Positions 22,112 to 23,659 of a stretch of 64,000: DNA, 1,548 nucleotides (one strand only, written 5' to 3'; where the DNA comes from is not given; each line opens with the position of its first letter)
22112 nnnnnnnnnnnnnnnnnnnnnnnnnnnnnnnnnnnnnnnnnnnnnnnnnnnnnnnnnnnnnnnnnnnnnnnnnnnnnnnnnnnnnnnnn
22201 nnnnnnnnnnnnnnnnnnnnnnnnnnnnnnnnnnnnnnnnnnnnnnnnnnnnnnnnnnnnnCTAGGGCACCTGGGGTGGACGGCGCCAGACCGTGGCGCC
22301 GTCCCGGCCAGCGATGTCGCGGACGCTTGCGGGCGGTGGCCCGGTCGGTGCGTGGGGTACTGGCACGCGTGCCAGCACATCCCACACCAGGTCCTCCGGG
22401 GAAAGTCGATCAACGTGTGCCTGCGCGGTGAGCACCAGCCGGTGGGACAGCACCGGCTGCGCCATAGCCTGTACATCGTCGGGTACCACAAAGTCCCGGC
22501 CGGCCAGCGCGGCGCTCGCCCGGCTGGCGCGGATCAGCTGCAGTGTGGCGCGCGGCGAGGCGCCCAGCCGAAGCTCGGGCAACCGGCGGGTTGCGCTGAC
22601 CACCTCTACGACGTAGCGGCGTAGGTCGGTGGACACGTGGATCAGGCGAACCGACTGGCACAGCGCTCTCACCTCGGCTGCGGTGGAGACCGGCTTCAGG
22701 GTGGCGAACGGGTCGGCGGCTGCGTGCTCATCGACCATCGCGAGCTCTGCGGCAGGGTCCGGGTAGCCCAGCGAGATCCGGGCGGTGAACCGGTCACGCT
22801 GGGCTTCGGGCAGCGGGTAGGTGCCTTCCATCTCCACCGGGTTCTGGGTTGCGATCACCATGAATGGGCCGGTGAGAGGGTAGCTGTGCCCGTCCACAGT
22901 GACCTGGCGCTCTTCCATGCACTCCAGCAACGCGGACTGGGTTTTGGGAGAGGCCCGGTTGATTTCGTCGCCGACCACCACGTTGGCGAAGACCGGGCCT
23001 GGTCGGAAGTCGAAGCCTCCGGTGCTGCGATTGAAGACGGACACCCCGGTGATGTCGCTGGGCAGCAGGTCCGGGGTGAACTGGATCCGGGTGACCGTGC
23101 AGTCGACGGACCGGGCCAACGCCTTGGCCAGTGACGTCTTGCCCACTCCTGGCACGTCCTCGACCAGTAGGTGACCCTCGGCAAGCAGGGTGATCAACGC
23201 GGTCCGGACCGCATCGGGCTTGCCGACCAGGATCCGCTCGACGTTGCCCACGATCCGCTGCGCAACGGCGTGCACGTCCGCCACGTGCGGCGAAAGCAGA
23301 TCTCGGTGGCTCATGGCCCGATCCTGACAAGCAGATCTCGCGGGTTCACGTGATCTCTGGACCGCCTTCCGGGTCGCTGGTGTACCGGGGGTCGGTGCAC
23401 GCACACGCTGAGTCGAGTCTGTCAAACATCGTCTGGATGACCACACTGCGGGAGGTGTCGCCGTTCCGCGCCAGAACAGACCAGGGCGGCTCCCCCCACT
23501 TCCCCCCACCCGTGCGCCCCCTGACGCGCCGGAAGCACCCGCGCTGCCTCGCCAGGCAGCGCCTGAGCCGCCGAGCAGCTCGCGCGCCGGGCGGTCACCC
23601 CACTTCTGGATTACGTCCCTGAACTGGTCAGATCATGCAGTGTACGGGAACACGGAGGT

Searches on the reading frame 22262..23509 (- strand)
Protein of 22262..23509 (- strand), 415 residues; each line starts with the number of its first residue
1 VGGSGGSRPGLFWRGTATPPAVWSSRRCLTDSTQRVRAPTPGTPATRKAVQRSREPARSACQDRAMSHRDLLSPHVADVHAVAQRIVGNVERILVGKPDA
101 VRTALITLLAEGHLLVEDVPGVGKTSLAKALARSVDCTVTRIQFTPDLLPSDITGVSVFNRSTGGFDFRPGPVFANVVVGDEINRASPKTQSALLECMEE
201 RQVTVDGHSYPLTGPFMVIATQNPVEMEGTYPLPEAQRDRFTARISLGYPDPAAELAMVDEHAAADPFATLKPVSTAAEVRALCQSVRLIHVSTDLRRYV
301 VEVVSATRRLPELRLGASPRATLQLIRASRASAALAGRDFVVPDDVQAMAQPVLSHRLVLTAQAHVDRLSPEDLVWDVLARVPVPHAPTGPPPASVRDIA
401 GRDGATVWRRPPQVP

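Call 77: search_protein_families(library=pfam, proteins=[window:22262-23509:-], max_evalue=0.001)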
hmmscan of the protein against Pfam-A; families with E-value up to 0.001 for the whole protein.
window:22262-23509:- (415 aa): 5 families
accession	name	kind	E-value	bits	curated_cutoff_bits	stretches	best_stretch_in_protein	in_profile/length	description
PF07726.17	AAA_3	-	3.8e-62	208.4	27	1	113-242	1-130/131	ATPase family associated with various cellular activities (AAA)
PF17863.7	AAA_lid_2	-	2e-23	82.4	22.7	1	306-375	2-71/74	AAA lid domain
PF07728.20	AAA_5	-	4.5e-14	53.1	22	1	119-241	7-139/139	AAA domain (dynein-related subfamily)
PF00004.35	AAA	-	3e-06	28.2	21.2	1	119-248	6-130/131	ATPase family associated with various cellular activities (AAA)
PF20030.5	bpMoxR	-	0.00024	20.7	27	1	86-228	6-150/205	MoxR domain in the MoxR-vWA-beta-propeller ternary systems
